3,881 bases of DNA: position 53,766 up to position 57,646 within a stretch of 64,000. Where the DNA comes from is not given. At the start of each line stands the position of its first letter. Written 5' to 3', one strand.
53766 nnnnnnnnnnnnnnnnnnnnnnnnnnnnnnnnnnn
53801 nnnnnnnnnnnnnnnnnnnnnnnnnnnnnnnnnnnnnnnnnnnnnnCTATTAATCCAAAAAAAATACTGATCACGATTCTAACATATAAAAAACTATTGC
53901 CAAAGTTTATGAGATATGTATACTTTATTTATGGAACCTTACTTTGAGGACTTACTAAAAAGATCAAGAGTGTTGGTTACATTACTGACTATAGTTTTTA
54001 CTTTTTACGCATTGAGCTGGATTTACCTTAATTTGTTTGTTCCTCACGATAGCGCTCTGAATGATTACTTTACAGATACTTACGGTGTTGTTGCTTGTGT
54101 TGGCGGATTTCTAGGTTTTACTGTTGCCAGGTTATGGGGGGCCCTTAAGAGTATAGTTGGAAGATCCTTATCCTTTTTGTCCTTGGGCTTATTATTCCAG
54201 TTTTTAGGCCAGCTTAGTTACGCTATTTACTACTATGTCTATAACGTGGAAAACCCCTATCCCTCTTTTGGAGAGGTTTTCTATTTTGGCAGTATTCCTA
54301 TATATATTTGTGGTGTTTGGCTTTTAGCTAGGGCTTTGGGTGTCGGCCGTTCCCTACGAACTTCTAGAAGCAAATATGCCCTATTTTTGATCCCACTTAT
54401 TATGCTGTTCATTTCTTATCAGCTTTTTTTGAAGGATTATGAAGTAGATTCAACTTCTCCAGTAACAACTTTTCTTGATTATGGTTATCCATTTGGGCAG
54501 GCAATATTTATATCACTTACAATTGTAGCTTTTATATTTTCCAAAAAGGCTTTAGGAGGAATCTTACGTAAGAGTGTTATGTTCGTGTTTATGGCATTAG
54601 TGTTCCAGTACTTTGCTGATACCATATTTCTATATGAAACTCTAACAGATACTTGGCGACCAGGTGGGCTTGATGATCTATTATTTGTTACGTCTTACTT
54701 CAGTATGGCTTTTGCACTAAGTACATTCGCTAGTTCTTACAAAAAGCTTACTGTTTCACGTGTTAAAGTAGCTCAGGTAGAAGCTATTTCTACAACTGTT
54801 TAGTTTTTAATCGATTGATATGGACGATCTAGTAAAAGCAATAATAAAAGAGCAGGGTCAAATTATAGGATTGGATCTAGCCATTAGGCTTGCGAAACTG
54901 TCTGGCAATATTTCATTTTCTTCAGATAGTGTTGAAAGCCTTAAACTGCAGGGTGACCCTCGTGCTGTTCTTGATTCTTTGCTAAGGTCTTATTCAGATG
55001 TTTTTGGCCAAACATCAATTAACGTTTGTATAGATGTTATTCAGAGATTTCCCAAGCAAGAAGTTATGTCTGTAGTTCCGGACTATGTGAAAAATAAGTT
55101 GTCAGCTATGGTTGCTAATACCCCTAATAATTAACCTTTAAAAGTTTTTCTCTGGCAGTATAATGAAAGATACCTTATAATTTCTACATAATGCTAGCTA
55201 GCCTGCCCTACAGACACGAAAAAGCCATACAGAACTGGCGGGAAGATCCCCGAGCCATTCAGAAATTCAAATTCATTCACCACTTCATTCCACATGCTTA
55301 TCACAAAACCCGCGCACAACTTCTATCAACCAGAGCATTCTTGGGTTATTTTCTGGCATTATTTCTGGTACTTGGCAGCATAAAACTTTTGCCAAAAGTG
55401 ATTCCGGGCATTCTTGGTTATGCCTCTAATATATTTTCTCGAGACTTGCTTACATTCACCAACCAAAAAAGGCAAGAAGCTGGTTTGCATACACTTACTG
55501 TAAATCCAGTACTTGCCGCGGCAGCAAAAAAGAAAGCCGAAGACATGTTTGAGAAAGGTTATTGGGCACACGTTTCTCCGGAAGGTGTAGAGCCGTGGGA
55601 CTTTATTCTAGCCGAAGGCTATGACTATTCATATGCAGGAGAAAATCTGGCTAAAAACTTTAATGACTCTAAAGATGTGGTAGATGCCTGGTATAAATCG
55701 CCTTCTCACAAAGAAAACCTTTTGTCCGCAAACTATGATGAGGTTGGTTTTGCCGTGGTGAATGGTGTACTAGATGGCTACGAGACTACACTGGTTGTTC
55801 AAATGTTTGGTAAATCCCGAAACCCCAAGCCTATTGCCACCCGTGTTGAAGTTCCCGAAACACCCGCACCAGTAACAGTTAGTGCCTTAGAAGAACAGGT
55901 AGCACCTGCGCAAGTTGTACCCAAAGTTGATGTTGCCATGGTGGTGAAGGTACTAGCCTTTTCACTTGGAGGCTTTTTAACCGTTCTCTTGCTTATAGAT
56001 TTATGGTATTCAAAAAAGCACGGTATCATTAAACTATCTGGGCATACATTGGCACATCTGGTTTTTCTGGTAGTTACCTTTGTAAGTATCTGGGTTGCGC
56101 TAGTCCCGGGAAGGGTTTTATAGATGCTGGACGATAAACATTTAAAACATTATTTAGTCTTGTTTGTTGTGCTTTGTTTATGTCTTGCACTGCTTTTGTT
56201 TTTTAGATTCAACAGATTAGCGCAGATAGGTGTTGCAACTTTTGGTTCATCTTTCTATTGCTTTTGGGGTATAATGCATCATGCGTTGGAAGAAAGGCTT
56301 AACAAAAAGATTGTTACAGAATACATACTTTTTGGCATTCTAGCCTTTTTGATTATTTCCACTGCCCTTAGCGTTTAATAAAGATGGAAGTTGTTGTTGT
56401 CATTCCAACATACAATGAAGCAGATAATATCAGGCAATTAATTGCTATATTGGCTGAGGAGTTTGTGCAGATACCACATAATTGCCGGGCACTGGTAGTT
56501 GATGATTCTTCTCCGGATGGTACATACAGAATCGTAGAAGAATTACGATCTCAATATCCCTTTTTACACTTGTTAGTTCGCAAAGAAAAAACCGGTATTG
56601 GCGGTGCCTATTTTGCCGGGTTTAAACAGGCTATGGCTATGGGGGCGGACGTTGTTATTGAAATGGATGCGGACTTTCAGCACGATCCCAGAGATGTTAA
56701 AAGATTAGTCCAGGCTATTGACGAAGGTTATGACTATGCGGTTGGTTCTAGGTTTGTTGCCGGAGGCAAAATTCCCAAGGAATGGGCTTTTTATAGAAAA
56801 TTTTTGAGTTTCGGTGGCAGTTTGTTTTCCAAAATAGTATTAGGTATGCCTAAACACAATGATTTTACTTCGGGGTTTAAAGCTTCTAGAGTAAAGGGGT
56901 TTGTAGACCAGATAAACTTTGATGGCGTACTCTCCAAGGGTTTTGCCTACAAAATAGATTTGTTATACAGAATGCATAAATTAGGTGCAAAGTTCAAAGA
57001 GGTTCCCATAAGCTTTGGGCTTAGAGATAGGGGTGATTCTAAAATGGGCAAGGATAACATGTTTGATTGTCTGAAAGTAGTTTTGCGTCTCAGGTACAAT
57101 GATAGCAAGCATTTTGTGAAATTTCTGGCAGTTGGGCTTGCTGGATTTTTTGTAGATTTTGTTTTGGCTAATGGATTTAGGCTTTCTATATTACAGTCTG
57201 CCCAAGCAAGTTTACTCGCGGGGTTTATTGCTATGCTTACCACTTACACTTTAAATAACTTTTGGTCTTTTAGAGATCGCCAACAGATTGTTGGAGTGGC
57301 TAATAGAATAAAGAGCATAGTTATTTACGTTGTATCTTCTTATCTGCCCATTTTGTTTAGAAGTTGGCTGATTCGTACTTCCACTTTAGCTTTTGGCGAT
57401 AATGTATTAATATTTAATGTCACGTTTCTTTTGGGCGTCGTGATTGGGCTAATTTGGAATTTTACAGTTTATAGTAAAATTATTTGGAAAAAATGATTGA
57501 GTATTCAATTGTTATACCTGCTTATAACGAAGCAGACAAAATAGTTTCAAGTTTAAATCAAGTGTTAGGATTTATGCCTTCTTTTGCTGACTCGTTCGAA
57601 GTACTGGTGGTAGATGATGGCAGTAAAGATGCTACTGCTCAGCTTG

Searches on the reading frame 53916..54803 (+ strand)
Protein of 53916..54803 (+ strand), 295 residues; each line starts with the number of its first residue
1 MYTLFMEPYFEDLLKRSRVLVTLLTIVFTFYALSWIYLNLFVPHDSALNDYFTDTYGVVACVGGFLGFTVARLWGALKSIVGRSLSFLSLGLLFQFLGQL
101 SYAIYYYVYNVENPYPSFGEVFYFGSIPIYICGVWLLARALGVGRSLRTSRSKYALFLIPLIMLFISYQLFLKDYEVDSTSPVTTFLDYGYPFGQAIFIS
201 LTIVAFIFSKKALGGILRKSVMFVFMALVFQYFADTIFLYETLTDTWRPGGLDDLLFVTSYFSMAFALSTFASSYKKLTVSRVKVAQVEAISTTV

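Call 16: search_protein_families(library=pfam, proteins=[window:53916-54803:+], max_evalue=1)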
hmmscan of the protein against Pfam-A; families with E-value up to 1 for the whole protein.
window:53916-54803:+ (295 aa): 3 families
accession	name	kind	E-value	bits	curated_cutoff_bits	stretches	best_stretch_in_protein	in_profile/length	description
PF07297.17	DPM2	-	0.055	14.2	27.3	1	20-54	9-42/75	Dolichol phosphate-mannose biosynthesis regulatory protein (DPM2)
PF03907.18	Spo7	-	0.071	13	27.5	1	146-206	23-84/211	Spo7-like protein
PF25487.1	ETR1_N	-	0.46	11.2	27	1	253-285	9-41/97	Ethylene receptor 1-like, N-terminal domain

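Call 26: find_homologous_proteins(query=window:53916-54803:+)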
Query window:53916-54803:+ (295 aa): 62 proteins with E <= 0.001 among 2470 candidates.
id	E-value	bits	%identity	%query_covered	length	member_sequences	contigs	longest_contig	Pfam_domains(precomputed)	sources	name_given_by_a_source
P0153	3.6e-185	632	100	100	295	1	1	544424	-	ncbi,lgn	-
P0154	7.7e-87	310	54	90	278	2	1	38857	-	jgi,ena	-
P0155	3.4e-85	304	51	91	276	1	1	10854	-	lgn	-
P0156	8.5e-84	300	49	88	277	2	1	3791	-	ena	-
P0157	1.1e-83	299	52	85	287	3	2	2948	-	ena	-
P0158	1.8e-83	299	55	87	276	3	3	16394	-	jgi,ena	-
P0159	2.5e-83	298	54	87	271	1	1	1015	-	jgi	jgi:hypothetical protein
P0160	5.2e-83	297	51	88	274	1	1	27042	-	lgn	-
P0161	4.2e-82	294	50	88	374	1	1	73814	-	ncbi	-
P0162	5.9e-82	294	54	83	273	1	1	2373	-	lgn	-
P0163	2.9e-81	291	53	87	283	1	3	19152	-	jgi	jgi:hypothetical protein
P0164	1.1e-79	286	49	94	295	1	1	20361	-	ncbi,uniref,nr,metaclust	ncbi:hypothetical protein A3K42_00755 [candidate division WWE3 bacterium RBG_13_37_7]|uniref:Histidi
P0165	2.7e-76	275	48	86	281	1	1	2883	-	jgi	jgi:hypothetical protein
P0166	4.8e-76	274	49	83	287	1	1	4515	-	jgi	jgi:hypothetical protein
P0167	7.0e-76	274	53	81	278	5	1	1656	-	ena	-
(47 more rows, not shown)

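Call 28: list_cluster_members(proteins=[P0164, P0003, P0038])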
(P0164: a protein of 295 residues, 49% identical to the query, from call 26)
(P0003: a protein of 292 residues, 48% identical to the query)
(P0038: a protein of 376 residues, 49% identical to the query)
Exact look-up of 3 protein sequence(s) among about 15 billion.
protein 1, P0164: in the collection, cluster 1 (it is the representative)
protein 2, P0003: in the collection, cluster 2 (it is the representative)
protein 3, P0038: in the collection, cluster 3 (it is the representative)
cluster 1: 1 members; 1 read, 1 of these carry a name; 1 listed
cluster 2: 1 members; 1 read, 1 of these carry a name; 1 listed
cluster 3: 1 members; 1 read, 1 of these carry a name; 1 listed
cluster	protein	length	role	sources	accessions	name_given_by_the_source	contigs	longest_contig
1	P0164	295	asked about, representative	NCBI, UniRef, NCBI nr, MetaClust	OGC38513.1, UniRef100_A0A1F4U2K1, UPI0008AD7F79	hypothetical protein A3K42_00755 [candidate division WWE3 bacterium RBG_13_37_7] | Histidine kinase N-terminal 7TM region domain-containing protein n=1 Tax=candidate ... | MAG: hypothetical protein A3K42_00755 [candidate division WWE3 bacterium RBG_13_37_7]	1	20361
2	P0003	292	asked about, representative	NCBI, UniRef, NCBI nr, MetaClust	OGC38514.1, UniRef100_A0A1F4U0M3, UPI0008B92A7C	hypothetical protein A3K42_00760 [candidate division WWE3 bacterium RBG_13_37_7] | Phosphatidylglycerol lysyltransferase C-terminal domain-containing protein n=1 ... | MAG: hypothetical protein A3K42_00760 [candidate division WWE3 bacterium RBG_13_37_7]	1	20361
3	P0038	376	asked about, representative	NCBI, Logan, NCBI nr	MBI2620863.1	alanine racemase [candidate division WWE3 bacterium]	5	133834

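Call 33: search_protein_families(library=pfam, alignment_id=A2, max_evalue=0.1)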
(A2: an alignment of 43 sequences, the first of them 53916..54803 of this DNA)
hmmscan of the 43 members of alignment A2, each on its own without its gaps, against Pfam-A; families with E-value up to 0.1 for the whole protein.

A. member 1, window:53916-54803:+ (295 aa): 2 families
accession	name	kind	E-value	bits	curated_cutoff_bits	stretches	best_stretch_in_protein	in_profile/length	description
PF07297.17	DPM2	-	0.055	14.2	27.3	1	20-54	9-42/75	Dolichol phosphate-mannose biosynthesis regulatory protein (DPM2)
PF03907.18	Spo7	-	0.071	13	27.5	1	146-206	23-84/211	Spo7-like protein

B. families by the number of members that match (of 43 scanned): 15 families
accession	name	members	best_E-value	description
PF07297.17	DPM2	3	0.0071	Dolichol phosphate-mannose biosynthesis regulatory protein (DPM2)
PF03669.18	ASTER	2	0.016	PAT complex subunit Asterix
PF17394.7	KleE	1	0.0057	Uncharacterized KleE stable inheritance protein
PF19152.5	DUF5834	1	0.012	Family of unknown function (DUF5834)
PF01757.29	Acyl_transf_3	1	0.017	Acyltransferase domain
PF07086.17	Jagunal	1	0.023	Jagunal, ER re-organisation during oogenesis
PF19029.5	DUF883_C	1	0.029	DUF883 C-terminal glycine zipper region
PF12911.12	OppC_N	1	0.04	N-terminal TM domain of oligopeptide transport permease C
PF07330.17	DUF1467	1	0.067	Protein of unknown function (DUF1467)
PF13800.11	Sigma_reg_N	1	0.069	Sigma factor regulator N-terminal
PF03907.18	Spo7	1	0.071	Spo7-like protein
PF08510.17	PIG-P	1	0.074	PIG-P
PF06522.17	B12D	1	0.077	NADH-ubiquinone reductase complex 1 MLRQ subunit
PF02706.20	Wzz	1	0.083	Chain length determinant protein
PF18195.6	GatD_N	1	0.092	GatD N-terminal domain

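Call 39: predict_structure(alignment_id=A2)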
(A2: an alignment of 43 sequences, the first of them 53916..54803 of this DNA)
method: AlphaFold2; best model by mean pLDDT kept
length: 295 residues; sequences in the alignment: 43
mean_pLDDT: 94.8   pTM: 0.91
mean pLDDT of the five models: 94.8, 93.8, 93.7, 92.7, 91.8
residues with pLDDT >= 90: 262; 70-90: 27; 50-70: 5; < 50: 1
segments of 3 or more residues with pLDDT < 50: none
pLDDT, mean of each block of 10 residues (from residue 1): 68 95 98 98 97 98 98 97 98 98 96 92 98 97 89 93 96 93 95 96 96 95 98 95 94 98 98 96 90 87
secondary structure, 60 per line:
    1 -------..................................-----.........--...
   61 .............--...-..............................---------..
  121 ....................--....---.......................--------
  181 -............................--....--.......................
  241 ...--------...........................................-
elements in order: H8-41 H47-55 H58-73 H80-109 H119-140 H143-146 H150-172 H182-209 H212-215 H218-243 H252-294

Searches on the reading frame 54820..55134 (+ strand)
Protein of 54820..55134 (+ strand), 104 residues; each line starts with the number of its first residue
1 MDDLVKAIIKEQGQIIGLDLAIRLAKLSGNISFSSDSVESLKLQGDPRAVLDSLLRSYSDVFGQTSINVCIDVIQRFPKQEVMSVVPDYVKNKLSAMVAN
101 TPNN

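Call 16: search_protein_families(library=pfam, proteins=[window:54820-55134:+], max_evalue=1)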
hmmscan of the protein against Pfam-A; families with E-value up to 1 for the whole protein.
window:54820-55134:+ (104 aa): 0 families

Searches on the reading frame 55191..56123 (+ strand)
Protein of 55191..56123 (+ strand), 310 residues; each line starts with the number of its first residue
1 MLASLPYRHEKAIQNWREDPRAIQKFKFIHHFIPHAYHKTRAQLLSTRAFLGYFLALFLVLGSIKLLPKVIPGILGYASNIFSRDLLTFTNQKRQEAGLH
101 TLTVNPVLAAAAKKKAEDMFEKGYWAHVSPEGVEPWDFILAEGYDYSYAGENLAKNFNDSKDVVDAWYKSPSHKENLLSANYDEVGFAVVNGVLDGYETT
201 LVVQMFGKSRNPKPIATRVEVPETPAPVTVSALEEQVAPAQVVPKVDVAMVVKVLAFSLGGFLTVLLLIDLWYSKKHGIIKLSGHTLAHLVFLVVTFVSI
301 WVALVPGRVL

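Call 16: search_protein_families(library=pfam, proteins=[window:55191-56123:+], max_evalue=1)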
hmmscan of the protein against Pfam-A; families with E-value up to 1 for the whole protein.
window:55191-56123:+ (310 aa): 2 families
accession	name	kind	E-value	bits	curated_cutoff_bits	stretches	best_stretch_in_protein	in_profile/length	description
PF00188.32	CAP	-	2.9e-20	73.7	21.1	1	88-205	2-116/117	Cysteine-rich secretory protein family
PF24334.1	DUF7502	-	0.006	16.4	27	1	187-259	15-87/281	Family of unknown function (DUF7502)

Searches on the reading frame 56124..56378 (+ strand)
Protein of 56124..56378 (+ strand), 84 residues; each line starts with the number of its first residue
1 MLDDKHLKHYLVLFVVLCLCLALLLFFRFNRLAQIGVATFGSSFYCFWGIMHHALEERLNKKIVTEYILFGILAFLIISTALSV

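Call 16: search_protein_families(library=pfam, proteins=[window:56124-56378:+], max_evalue=1)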
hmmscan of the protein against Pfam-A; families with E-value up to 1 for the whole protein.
window:56124-56378:+ (84 aa): 4 families
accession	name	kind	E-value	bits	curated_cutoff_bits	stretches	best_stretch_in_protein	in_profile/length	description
PF18900.5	DUF5656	-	1.2e-05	25.3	23.3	1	15-79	178-240/242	Protein of unknown function (DUF5656)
PF17555.7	TssN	-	0.099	12.5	30.3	1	3-79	29-103/274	Type VI secretion system, TssN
PF04103.21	CD20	-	0.11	13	27.9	1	12-81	7-77/156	CD20-like family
PF17280.7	DUF5345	-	0.27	11.8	27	1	55-82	29-56/77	Family of unknown function (DUF5345)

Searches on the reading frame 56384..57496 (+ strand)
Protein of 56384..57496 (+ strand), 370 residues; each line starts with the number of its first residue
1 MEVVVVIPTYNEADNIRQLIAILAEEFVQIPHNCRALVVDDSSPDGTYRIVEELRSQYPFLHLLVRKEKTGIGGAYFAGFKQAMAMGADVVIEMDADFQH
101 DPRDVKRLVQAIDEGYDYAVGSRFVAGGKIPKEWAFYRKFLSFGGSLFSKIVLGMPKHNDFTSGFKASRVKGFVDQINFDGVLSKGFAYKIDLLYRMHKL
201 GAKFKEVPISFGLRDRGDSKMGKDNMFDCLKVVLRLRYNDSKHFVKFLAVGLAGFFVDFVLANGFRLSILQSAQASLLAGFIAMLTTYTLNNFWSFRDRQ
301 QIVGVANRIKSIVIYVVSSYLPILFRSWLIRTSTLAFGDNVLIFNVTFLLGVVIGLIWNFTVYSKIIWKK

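Call 16: search_protein_families(library=pfam, proteins=[window:56384-57496:+], max_evalue=1)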
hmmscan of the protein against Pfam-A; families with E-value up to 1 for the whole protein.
window:56384-57496:+ (370 aa): 4 families
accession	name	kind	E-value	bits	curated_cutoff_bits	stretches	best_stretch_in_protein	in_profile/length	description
PF00535.33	Glycos_transf_2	-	3.9e-28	98.9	23.3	1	5-139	2-131/168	Glycosyl transferase family 2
PF04138.20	GtrA_DPMS_TM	-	6.3e-11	42.9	26.1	1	246-368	1-117/117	GtrA/DPMS, transmembrane domain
PF13641.12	Glyco_tranf_2_3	-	0.00071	20.1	27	1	3-125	3-125/230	Glycosyltransferase like family 2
PF20725.2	DUF6832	-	0.16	12.1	26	1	276-305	61-90/163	Domain of unknown function (DUF6832)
